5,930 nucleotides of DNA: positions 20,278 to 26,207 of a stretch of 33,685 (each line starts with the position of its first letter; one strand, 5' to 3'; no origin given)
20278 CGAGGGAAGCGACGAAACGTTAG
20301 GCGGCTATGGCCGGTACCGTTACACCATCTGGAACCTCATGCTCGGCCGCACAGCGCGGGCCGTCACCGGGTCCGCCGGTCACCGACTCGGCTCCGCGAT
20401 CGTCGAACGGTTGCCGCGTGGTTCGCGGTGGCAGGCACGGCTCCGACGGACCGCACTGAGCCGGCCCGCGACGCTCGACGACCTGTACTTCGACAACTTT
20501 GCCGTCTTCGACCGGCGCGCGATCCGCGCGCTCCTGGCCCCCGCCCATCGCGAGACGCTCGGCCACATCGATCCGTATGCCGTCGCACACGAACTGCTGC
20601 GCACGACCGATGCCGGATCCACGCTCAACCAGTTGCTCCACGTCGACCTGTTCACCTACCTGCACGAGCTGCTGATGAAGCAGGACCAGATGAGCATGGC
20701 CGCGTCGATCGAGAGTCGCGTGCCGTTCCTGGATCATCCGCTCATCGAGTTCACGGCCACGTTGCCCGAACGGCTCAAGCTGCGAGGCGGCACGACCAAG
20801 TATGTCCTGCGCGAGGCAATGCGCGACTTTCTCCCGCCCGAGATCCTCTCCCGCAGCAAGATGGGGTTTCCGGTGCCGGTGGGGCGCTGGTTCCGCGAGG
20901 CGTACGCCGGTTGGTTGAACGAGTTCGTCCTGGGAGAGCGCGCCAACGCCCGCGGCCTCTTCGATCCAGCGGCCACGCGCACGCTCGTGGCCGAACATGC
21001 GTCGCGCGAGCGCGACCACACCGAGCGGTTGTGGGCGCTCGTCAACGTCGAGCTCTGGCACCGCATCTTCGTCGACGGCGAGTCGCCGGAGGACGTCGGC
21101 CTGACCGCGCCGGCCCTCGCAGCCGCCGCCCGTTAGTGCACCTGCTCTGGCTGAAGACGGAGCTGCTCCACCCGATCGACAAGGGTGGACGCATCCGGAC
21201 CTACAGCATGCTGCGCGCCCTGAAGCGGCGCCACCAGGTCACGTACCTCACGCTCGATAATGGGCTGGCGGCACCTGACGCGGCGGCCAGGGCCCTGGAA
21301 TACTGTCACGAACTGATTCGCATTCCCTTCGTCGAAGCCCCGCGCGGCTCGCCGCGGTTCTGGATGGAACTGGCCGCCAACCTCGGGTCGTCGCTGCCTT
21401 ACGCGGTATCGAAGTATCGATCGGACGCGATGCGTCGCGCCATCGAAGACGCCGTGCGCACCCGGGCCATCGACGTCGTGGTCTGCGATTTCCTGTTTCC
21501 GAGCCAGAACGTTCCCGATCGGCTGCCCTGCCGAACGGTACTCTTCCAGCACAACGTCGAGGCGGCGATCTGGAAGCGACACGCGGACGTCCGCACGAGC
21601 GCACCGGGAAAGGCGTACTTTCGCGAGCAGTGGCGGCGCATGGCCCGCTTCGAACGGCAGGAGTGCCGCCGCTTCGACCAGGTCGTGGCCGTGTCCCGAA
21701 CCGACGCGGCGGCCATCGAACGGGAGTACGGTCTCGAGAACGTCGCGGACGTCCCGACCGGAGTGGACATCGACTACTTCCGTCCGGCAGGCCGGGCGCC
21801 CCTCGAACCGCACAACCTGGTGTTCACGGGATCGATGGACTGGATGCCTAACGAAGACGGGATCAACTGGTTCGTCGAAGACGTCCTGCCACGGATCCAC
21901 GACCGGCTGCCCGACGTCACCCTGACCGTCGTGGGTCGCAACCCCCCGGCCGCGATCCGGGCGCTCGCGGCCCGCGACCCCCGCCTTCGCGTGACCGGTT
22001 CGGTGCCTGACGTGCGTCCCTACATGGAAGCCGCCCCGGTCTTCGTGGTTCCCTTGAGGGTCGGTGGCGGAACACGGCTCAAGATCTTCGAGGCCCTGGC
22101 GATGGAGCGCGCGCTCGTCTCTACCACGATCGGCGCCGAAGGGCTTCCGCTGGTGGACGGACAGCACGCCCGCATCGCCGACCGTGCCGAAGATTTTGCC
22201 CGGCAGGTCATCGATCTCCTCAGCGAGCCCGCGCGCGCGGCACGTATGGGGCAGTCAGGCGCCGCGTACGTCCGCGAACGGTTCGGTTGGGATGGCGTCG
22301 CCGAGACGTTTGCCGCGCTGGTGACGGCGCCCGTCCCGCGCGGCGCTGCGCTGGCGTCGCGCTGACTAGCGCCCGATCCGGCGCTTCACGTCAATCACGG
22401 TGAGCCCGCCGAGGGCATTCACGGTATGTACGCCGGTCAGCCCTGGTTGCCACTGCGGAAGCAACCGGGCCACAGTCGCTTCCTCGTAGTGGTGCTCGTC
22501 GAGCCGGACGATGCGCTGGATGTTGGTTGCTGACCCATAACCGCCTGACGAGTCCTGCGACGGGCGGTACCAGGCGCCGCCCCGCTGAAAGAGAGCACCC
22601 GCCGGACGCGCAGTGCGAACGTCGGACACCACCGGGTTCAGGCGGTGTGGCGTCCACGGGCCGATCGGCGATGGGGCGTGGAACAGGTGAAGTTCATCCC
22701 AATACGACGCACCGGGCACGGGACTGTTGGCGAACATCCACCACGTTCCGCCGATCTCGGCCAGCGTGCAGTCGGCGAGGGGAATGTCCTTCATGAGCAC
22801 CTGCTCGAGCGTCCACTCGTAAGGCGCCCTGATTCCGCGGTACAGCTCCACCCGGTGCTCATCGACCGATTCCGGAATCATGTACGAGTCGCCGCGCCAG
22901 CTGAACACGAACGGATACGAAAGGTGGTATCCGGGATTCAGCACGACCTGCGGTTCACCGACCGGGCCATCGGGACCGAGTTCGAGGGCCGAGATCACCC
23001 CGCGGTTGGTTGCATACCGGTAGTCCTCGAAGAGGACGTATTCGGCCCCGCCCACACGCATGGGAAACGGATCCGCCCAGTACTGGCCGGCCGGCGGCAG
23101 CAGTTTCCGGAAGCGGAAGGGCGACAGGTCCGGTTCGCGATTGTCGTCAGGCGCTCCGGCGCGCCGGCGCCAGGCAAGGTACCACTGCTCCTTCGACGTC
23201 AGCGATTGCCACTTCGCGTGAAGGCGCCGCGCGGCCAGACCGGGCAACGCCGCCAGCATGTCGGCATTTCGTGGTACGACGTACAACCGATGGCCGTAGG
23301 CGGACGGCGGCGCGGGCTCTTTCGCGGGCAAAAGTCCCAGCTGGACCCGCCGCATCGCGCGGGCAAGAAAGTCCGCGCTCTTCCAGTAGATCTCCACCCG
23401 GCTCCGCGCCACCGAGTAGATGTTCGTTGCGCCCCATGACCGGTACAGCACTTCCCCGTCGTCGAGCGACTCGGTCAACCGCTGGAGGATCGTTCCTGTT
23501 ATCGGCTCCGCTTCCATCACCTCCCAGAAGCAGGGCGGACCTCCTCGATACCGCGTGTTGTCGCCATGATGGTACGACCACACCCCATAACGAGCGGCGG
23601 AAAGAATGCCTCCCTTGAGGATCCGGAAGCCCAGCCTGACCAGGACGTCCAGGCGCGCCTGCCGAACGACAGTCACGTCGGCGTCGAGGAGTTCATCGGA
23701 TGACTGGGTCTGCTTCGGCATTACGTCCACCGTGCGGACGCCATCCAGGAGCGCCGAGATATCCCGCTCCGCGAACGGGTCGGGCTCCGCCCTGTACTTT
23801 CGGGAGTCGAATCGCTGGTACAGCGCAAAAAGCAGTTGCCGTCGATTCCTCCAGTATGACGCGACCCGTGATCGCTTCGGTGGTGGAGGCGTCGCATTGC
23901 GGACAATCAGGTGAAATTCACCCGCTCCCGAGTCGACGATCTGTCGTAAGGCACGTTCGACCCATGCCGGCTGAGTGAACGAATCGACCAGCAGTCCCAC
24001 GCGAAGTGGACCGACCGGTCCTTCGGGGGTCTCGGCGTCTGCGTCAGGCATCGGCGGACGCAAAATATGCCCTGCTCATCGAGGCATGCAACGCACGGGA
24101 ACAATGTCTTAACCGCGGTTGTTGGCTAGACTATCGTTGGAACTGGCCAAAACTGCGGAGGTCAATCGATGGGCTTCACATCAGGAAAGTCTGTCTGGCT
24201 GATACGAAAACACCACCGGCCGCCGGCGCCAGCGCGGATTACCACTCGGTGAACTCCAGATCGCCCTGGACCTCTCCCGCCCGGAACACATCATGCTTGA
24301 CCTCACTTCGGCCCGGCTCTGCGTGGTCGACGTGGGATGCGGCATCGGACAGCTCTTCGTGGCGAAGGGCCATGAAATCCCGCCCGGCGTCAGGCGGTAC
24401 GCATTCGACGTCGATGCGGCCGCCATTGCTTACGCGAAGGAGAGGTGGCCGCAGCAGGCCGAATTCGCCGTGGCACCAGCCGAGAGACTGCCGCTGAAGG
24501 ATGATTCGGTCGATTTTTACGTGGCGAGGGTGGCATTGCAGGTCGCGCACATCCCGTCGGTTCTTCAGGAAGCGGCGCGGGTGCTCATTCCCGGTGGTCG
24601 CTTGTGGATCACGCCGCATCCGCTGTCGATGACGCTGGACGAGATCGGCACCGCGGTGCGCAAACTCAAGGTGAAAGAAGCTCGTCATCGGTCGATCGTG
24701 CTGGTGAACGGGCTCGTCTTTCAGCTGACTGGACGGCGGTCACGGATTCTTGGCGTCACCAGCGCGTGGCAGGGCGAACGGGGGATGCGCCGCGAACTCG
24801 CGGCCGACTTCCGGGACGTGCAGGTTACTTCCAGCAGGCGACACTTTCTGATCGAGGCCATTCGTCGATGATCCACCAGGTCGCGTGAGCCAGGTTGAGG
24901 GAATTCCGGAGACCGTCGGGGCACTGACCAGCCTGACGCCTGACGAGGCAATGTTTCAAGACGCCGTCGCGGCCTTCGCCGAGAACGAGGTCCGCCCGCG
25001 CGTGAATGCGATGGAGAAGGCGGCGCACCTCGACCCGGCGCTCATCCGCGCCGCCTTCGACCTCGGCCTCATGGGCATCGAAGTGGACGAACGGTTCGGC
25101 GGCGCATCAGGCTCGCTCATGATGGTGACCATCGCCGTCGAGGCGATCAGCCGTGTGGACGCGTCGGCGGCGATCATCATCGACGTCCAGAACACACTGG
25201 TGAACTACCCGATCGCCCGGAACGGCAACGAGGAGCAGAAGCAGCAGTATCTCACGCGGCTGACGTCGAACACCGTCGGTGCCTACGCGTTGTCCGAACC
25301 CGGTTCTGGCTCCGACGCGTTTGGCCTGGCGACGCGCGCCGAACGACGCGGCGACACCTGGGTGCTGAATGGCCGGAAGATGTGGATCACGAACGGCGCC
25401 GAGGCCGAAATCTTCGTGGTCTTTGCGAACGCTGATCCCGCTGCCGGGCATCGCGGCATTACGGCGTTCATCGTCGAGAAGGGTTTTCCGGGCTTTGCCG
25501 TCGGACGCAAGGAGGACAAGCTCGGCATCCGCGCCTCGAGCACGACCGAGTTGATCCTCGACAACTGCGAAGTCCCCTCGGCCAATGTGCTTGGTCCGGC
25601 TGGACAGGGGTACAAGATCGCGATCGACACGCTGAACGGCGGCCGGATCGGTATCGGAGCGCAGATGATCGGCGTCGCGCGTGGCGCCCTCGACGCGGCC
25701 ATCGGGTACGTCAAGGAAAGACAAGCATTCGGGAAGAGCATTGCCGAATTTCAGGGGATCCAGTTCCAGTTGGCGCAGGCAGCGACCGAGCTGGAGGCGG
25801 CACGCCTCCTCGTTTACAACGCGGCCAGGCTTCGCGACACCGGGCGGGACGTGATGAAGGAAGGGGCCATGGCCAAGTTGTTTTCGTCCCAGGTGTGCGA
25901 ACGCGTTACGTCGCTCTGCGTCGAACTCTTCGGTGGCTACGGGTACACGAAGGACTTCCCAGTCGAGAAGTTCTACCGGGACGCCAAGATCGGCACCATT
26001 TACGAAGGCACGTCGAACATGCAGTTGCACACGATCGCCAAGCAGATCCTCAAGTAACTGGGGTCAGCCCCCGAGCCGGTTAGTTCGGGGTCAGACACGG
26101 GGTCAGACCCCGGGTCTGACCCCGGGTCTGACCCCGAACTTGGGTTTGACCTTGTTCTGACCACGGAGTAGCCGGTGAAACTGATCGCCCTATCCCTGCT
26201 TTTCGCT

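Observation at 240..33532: Heptamer GTTAGGC is strongly over-represented, strand-skewed and independent of gene orientation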

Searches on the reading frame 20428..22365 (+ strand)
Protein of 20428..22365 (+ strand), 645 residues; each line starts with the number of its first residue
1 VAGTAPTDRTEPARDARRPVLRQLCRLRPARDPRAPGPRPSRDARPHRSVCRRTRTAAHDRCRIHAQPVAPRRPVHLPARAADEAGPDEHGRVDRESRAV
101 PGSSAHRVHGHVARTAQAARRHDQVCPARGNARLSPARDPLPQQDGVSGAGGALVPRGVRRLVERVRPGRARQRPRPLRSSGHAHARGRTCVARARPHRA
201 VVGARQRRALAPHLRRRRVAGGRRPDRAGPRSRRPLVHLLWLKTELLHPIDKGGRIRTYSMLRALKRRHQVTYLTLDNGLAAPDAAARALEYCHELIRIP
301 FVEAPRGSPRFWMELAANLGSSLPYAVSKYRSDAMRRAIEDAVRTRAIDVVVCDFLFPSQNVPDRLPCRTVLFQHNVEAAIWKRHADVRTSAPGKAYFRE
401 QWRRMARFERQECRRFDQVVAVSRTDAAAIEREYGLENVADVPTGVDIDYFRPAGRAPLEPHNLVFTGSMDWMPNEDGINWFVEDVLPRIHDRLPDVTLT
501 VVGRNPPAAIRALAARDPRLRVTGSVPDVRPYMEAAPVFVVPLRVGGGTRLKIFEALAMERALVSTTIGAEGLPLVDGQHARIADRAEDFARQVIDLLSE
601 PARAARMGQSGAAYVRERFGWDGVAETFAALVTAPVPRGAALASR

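Call 9: search_protein_families(library=pfam, proteins=[window:20428-22365:+])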
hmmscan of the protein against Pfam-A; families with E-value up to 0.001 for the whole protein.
window:20428-22365:+ (645 aa): 4 families
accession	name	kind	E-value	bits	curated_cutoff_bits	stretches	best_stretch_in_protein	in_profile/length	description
PF13692.12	Glyco_trans_1_4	-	4.9e-26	92.1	27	1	462-599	2-141/142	Glycosyl transferases group 1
PF13439.12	Glyco_transf_4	-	4.7e-10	40.2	28.5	1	254-449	4-169/170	Glycosyltransferase Family 4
PF13524.12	Glyco_trans_1_2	-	1.7e-07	31.7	25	1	492-628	10-142/144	Glycosyl transferase-like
PF00534.26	Glycos_transf_1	-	2.7e-05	24.2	26.4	1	486-611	36-169/172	Glycosyl transferases group 1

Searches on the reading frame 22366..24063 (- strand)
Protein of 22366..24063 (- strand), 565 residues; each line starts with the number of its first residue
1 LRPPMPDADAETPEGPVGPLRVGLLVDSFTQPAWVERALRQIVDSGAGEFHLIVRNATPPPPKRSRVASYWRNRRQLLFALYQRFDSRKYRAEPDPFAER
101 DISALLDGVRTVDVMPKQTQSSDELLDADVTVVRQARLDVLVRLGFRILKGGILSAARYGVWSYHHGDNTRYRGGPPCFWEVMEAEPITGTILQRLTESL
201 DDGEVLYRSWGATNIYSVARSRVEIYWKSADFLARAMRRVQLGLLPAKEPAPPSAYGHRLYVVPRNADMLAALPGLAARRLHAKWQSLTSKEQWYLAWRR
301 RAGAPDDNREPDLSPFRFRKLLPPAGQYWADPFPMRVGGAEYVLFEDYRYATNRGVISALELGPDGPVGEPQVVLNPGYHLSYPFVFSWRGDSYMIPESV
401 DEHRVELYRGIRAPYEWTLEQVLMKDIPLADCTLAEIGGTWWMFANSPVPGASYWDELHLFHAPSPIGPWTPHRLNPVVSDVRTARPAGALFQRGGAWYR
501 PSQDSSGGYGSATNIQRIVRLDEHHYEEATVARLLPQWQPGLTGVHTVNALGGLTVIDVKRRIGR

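Call 9: search_protein_families(library=pfam, proteins=[window:22366-24063:-])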
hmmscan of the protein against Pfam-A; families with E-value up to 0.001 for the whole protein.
window:22366-24063:- (565 aa): 2 families
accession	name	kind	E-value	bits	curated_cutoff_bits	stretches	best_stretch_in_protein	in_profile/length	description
PF24793.1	GINT1_N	-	1.4e-36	126.5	27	1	327-533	58-267/304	Glucosamine inositolphosphorylceramide transferase 1, N-terminal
PF00551.24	Formyl_trans_N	-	0.00066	19.9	26.1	0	114-208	56-151/181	Formyl transferase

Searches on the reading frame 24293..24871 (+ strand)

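Call 10: search_protein_families(library=pfam, proteins=[window:24293-24871:+])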
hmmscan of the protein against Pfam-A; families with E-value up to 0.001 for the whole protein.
window:24293-24871:+ (192 aa): 7 families
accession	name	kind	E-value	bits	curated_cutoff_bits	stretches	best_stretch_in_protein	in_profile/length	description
PF08241.18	Methyltransf_11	-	1.4e-15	58.1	21.2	1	12-106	1-95/95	Methyltransferase domain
PF13649.12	Methyltransf_25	-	9.9e-14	52.3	27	1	11-102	1-97/97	Methyltransferase domain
PF13847.12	Methyltransf_31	-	5.2e-11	42.9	27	1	11-110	7-113/145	Methyltransferase domain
PF08242.18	Methyltransf_12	-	5e-07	30.8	30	1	12-104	1-98/98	Methyltransferase domain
PF01209.24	Ubie_methyltran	-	6.7e-07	29.3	20.1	1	10-106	50-151/233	ubiE/COQ5 methyltransferase family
PF05148.21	Methyltransf_8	-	8.1e-07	29.6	27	1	58-107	108-157/219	Hypothetical methyltransferase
PF05175.20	MTS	-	1.6e-05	25.1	23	1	10-108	34-140/170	Methyltransferase small domain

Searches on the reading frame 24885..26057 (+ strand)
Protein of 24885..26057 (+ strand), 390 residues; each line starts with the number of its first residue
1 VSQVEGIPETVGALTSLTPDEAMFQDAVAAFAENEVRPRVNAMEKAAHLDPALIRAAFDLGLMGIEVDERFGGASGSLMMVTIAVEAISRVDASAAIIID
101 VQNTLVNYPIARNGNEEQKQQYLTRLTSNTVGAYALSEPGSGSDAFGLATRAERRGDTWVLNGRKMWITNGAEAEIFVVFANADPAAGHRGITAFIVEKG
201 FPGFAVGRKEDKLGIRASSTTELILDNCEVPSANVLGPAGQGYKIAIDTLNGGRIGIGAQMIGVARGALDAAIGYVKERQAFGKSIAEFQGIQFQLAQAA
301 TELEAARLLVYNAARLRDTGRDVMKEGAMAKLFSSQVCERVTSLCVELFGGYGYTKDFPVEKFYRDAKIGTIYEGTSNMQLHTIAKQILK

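Call 10: search_protein_families(library=pfam, proteins=[window:24885-26057:+])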
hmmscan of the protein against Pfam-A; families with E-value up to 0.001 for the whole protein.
window:24885-26057:+ (390 aa): 4 families
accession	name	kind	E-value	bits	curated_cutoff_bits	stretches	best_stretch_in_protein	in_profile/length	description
PF00441.29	Acyl-CoA_dh_1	-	2.5e-51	174.2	22.4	1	240-389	1-150/150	Acyl-CoA dehydrogenase, C-terminal domain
PF02771.21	Acyl-CoA_dh_N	-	4.2e-31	108.1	22.9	1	18-128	1-111/113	Acyl-CoA dehydrogenase, N-terminal domain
PF08028.16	Acyl-CoA_dh_2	-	4.1e-29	102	22.7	1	255-377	1-133/134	Acyl-CoA dehydrogenase, C-terminal domain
PF02770.24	Acyl-CoA_dh_M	-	1.4e-26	93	33.3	1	133-228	1-97/97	Acyl-CoA dehydrogenase, middle domain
